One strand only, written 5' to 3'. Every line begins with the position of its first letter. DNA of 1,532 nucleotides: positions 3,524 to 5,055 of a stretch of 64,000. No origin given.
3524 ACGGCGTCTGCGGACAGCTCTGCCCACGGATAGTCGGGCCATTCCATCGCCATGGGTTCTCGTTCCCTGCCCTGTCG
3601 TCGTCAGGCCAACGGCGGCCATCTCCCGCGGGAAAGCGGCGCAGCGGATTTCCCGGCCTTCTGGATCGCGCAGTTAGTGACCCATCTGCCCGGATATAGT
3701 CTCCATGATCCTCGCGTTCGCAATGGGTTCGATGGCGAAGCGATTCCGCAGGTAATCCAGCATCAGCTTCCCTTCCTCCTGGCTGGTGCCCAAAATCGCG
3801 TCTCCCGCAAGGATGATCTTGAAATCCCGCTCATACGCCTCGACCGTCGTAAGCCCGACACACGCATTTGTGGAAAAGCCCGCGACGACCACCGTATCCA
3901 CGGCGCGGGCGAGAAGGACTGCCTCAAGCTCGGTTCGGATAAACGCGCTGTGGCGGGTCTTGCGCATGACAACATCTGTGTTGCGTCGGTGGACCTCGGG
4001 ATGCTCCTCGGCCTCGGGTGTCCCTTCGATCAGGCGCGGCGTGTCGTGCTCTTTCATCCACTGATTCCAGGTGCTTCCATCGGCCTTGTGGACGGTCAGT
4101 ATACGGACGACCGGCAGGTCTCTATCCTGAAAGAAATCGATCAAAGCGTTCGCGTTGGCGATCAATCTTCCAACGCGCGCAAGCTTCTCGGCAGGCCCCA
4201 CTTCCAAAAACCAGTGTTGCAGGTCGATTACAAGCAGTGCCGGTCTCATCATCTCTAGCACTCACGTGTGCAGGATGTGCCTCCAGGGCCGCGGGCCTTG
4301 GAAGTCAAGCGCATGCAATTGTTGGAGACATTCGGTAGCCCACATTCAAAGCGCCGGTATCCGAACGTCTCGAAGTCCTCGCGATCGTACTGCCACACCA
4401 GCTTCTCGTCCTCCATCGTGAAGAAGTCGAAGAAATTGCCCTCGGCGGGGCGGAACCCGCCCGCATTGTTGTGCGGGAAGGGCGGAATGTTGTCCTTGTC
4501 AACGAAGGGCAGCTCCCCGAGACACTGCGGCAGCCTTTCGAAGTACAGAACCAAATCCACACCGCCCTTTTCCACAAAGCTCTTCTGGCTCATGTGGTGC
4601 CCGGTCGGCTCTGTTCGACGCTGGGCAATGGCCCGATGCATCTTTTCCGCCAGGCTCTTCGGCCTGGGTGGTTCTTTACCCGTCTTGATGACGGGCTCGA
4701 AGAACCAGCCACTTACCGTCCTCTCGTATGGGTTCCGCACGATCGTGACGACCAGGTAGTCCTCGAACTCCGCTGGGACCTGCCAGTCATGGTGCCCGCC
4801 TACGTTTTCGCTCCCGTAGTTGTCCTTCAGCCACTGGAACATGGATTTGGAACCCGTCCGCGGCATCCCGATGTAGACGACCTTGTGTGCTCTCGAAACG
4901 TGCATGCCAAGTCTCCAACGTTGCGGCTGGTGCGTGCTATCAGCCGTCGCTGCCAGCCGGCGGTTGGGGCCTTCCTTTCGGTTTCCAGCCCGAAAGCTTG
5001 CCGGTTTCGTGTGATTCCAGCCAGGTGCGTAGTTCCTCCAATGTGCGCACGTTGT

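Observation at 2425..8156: Tight co-directional cassette of seven small-molecule-modifying enzymes, a candidate multi-drug or xenobiotic inactivation island (or an orphan tailoring cassette)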

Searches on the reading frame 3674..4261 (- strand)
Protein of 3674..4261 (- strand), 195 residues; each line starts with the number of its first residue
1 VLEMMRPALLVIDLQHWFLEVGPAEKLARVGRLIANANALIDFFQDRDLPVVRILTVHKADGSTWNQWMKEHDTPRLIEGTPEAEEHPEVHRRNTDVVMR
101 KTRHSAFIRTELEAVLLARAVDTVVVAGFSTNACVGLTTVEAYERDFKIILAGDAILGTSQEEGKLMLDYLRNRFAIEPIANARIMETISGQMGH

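Call 3: search_protein_families(library=pfam, proteins=[window:3674-4261:-], max_evalue=0.01)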
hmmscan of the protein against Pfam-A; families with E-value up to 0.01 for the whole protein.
window:3674-4261:- (195 aa): 1 family
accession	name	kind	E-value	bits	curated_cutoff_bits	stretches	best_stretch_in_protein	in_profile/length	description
PF00857.26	Isochorismatase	-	1.5e-35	123.3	27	1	8-176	2-168/175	Isochorismatase domain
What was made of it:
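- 3674..4252 (-): Isochorismatase-like cysteine hydrolase (amidase type). Its start lies 2 nt after the ST stop. Block 4. Isochorismatase 1.5e-35 (call 3).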

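Call 4: search_protein_families(library=ncbifam, proteins=[window:3674-4261:-], max_evalue=0.01)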
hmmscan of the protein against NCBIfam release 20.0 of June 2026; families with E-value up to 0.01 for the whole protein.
window:3674-4261:- (195 aa): 4 families
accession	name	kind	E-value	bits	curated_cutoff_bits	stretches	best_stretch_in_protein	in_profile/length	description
NF008517.0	PRK11440.1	equivalog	5.9e-16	58.9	195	1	3-175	5-175/188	hydrolase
NF050097.1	BiurAmidohydBiuH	equivalog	5.3e-11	42.4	370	1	77-164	107-194/221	biuret amidohydrolase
TIGR03614.1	RutB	equivalog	3.5e-10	39.9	377.95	1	88-156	118-186/226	pyrimidine utilization protein B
NF008623.0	PRK11609.1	equivalog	7.7e-09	35.6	174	1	4-156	1-178/213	bifunctional nicotinamidase/pyrazinamidase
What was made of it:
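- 3674..4252 (-): All NCBIfam hits (YcaC-like, BiuH, RutB, PncA) are far below their cut-offs (call 4).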

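Call 7: search_protein_families(library=padloc, proteins=[window:3674-4261:-], max_evalue=0.01)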
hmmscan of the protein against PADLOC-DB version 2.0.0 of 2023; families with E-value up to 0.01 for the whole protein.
window:3674-4261:- (195 aa): 0 families

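Call 67: search_solved_structures(query=window:3674-4261:-, max_evalue=0.00001)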
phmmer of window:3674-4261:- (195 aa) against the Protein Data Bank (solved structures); distinct sequences matched with E-value up to 0.00001: 30.
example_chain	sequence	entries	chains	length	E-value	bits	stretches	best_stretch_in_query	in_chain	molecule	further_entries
3kl2_A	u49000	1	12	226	2.6e-14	56.6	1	5-193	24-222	Putative isochorismatase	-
3eef_A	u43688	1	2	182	2.7e-13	53.3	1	5-158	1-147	N-carbamoylsarcosine amidase related protein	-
3hu5_A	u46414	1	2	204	1.9e-12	50.5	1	7-157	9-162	Isochorismatase family protein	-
3irv_A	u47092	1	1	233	3.3e-12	49.7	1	4-156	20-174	CYSTEINE HYDROLASE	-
3txy_A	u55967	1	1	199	5.1e-12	49.1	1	8-162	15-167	Isochorismatase family protein family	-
3hb7_A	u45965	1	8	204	9e-12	48.3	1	4-163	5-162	Isochorismatase hydrolase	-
1j2r_A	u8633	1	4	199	3.6e-11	46.3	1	6-176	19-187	Hypothetical isochorismatase family protein yecD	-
2fq1_A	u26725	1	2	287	2e-10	43.9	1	3-175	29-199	Isochorismatase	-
26st_A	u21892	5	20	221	4.8e-10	42.7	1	5-156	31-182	N-carbamoylsarcosine amidohydrolase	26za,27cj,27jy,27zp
1nf9_A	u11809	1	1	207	6.2e-10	42.3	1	2-177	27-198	phenazine biosynthesis protein phzD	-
5zn8_A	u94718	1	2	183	9.3e-10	41.7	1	85-175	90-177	Isochorismatase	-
6a8l_A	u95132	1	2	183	1.3e-09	41.3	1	85-175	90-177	Isochorismatase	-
4l07_A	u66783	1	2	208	3.7e-09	39.8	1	5-157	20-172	Hydrolase, isochorismatase family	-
3s2s_A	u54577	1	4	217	6.4e-09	39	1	98-175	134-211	Putative pyrazinamidase/nicotinamidase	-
1nf8_A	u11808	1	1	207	7.9e-09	38.7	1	2-177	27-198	phenazine biosynthesis protein phzD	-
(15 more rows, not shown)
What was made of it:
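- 3674..4252 (-): PDB relatives are cysteine hydrolases and N-carbamoylsarcosine amidases (call 67).
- The ISO hits are to generic amidases (calls 4, 67).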

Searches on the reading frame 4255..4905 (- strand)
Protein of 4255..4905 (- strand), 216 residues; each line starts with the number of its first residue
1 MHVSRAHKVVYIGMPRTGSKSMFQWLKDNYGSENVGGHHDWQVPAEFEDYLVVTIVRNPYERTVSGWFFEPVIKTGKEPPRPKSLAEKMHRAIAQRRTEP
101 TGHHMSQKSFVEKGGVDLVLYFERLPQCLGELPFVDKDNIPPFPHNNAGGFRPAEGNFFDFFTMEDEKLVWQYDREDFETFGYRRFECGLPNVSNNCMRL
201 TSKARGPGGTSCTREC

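Call 3: search_protein_families(library=pfam, proteins=[window:4255-4905:-], max_evalue=0.01)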
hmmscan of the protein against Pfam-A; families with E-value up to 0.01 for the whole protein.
window:4255-4905:- (216 aa): 1 family
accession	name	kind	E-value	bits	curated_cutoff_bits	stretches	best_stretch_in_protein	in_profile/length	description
PF03567.20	Sulfotransfer_2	-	0.00011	22.8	22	1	3-106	5-133/252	Sulfotransferase family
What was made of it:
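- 4255..4905 (-): Short (216 aa) family-2 sulfotransferase, presumed PAPS-dependent. Block 4, together with ISO. Sulfotransfer_2 at 22.8 bits against a cut-off of 22 (call 3).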

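Call 4: search_protein_families(library=ncbifam, proteins=[window:4255-4905:-], max_evalue=0.01)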
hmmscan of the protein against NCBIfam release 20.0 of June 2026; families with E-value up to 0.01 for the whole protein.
window:4255-4905:- (216 aa): 0 families

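Call 7: search_protein_families(library=padloc, proteins=[window:4255-4905:-], max_evalue=0.01)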
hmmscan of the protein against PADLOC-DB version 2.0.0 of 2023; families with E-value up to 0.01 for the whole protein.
window:4255-4905:- (216 aa): 0 families

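Call 14: search_solved_structures(query=window:4255-4905:-, max_evalue=1)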
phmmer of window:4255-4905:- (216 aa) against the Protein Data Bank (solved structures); distinct sequences matched with E-value up to 1: 0.
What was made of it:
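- On StaL-type or Sulfotransfer_1/3 glycopeptide sulfotransferases: No PDB sequence match at E <= 1 (call 14).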

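Call 54: find_homologous_proteins(query=window:4255-4905:-, max_evalue=0.001)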
Query window:4255-4905:- (216 aa): 152 proteins with E <= 0.001 among 222 candidates; the best 120 are listed.
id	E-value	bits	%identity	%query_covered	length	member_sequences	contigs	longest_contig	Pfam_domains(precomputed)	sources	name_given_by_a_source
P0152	2.0e-122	425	87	93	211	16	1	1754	-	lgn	-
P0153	1.3e-106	373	75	97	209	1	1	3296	-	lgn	-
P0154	3.1e-103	362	73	94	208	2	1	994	PF03567.21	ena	-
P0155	6.0e-99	348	73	94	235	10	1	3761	-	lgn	-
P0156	1.8e-95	337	69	97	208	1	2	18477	-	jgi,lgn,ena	-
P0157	2.4e-87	310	70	88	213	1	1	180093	-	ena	-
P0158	1.3e-84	301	64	95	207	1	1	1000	PF03567.21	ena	-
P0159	1.9e-78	281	57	96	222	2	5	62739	PF03567.21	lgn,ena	-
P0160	1.0e-74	269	61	90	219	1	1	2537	PF03567.21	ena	-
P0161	6.2e-73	263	58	94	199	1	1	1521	-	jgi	jgi:hypothetical protein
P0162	3.1e-72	261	59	93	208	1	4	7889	-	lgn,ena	-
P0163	6.3e-72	260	60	88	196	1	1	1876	PF03567.21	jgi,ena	-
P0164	1.1e-71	259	58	92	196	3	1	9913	PF03567.21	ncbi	-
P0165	3.6e-70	254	59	91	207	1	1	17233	-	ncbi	-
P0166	3.3e-69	251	55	96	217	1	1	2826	-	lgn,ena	-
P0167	4.9e-68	247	56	95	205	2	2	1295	PF03567.21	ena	-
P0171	2.6e-65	238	58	93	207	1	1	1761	PF03567.21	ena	-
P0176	3.4e-62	228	59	83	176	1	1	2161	PF03567.21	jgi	jgi:hypothetical protein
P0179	6.7e-61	224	55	90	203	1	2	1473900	PF03567.21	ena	-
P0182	1.3e-59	220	54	88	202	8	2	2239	PF03567.21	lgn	-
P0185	9.4e-59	217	52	92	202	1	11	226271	PF03567.21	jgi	jgi:hypothetical protein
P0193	2.1e-56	209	46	92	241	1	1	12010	PF03567.21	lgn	-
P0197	1.2e-55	207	47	93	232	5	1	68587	PF03567.21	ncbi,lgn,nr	ncbi:MAG: sulfotransferase family 2 domain-containing protein [Verrucomicrobia bacterium]|nr:sulfotr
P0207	1.8e-54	203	44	93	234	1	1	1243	PF03567.21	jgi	jgi:hypothetical protein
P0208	2.1e-54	203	52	88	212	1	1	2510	PF03567.21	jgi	jgi:hypothetical protein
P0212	1.0e-53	200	50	91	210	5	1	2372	PF03567.21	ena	-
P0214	2.0e-53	199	51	88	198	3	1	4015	PF03567.21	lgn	-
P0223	1.0e-52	197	49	92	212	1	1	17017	PF03567.21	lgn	-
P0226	5.5e-52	195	51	89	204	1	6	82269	PF03567.21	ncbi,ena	-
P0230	5.7e-51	191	47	93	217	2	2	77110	PF03567.21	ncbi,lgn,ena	-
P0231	1.4e-50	190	44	93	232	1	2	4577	PF03567.21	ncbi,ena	-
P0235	7.8e-50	188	42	93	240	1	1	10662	PF03567.21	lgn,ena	-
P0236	1.6e-49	187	42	92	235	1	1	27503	PF03567.21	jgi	-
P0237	2.2e-49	186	46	93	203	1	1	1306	PF03567.21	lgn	-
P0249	5.2e-48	182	47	93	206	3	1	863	PF03567.21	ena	-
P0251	9.4e-48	181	41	93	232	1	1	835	PF03567.21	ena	-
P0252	1.6e-47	180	48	92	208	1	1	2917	PF03567.21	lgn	-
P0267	2.5e-42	163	44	93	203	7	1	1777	PF03567.21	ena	-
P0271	4.4e-41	159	41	94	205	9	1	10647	PF03567.21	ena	-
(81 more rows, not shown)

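Call 55: find_encoding_contigs(protein=P0157, flank=7000, max_places=2)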
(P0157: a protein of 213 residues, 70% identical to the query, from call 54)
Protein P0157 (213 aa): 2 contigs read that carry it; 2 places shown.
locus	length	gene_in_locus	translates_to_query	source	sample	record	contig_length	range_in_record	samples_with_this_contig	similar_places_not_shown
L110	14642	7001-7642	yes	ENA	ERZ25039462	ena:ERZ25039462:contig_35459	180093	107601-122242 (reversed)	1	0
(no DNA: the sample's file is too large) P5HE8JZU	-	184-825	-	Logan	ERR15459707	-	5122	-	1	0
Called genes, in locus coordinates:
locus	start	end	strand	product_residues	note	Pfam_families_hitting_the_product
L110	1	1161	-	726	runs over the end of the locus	PF13576:Pentapeptide_3 (faint), PF13599:Pentapeptide_4 (faint), PF00805:Pentapeptide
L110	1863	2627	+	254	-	PF22117:Fer4_Nqo3, PF22151:Fer4_NDSU1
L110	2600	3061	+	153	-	PF00384:Molybdopterin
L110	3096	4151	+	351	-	PF04613:LpxD, PF25084:LbH_EIF2B (faint), PF25087:GMPPB_C (faint), PF00132:Hexapep, PF14602:Hexapep_2 (faint), PF00132:Hexapep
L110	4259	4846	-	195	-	PF03729:DUF308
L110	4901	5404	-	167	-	PF14196:ATC_hydrolase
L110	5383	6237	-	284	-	-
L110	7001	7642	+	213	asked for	-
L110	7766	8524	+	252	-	-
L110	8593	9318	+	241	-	-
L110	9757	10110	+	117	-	-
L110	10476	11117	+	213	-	PF13091:PLDc_2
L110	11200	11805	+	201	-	-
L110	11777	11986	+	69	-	-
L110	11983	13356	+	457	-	PF03512:Glyco_hydro_52 (weak), PF16335:GtaA_6_Hairpin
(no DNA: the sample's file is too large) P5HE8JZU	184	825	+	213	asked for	-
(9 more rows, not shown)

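Call 56: find_encoding_contigs(protein=P0156, flank=7000, max_places=2)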
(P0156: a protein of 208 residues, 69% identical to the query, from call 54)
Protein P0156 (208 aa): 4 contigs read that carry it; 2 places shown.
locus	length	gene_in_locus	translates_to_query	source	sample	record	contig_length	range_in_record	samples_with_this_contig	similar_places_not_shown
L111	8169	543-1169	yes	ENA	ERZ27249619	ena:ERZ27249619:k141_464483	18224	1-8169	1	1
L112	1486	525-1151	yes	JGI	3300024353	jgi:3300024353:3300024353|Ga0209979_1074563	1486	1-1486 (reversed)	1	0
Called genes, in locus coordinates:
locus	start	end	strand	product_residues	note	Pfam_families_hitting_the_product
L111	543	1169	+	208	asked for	-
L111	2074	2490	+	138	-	PF00583:Acetyltransf_1, PF13508:Acetyltransf_7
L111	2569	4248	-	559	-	PF00474:SSF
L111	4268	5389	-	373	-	PF24316:Tli3 (faint), PF13088:BNR_2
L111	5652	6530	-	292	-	PF04909:Amidohydro_2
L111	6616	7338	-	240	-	PF03740:PdxJ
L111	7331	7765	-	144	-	PF02878:PGM_PMM_I, PF00408:PGM_PMM_IV (weak)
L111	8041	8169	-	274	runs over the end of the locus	PF00809:Pterin_bind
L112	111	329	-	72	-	-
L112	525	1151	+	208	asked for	-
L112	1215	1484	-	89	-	?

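Call 79: search_protein_families(library=pfam, alignment_id=A4, max_evalue=0.01)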
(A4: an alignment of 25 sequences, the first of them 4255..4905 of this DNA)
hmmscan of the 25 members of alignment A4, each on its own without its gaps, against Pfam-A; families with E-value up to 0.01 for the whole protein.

A. member 1, window:4255-4905:- (216 aa): 1 family
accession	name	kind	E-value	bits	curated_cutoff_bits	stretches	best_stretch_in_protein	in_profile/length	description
PF03567.20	Sulfotransfer_2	-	0.00011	22.8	22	1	3-106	5-133/252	Sulfotransferase family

B. families by the number of members that match (of 25 scanned): 1 family
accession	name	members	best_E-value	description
PF03567.20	Sulfotransfer_2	24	1.5e-07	Sulfotransferase family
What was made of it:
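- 4255..4905 (-): 24 of 25 family members hit only this family (call 79).
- On StaL-type or Sulfotransfer_1/3 glycopeptide sulfotransferases: No such Pfam hit in 25 family members (call 79).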
